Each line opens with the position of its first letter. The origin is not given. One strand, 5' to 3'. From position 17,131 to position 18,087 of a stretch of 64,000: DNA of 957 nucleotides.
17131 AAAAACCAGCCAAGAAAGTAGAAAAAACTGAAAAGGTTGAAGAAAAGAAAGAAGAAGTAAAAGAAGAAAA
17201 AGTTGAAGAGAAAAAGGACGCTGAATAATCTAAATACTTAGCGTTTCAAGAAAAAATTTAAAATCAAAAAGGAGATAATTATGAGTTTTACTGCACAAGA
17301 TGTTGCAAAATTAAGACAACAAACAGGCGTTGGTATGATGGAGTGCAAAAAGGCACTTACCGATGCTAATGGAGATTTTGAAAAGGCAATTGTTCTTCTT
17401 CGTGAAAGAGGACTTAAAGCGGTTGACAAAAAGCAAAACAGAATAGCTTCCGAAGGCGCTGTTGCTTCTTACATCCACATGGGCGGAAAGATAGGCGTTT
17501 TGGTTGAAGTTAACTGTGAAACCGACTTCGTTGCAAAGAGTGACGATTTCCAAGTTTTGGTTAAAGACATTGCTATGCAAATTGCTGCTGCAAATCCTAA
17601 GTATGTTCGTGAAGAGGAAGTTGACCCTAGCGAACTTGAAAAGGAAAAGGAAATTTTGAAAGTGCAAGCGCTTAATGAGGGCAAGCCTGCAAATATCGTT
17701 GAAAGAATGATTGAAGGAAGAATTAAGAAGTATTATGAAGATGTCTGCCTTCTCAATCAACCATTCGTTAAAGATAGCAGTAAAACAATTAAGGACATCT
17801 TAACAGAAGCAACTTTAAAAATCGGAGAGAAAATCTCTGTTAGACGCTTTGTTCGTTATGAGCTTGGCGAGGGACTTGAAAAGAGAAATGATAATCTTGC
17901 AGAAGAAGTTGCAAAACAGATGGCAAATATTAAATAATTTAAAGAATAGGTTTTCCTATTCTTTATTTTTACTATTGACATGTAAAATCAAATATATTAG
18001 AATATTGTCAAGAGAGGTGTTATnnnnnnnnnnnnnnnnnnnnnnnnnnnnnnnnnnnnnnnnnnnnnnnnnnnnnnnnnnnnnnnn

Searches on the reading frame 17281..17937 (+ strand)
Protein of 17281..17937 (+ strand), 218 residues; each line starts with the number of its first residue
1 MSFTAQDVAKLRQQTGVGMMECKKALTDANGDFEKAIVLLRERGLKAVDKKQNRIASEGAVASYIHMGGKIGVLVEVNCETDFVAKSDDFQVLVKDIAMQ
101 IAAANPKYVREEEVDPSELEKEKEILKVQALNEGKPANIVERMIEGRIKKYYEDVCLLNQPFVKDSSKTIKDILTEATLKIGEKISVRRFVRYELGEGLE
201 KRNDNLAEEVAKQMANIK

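Call 8: search_protein_families(library=pfam, proteins=[window:17281-17937:+])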
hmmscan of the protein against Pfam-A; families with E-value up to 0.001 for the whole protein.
window:17281-17937:+ (218 aa): 2 families
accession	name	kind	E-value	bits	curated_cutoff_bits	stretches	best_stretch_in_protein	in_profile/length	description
PF00889.24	EF_TS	-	2.7e-45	154.9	27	1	53-197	73-204/204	Elongation factor TS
PF25025.1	EF-Ts_N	-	1.8e-05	25.1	33.2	1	7-42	16-52/60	Elongation factor Ts, mitochondrial, N-terminal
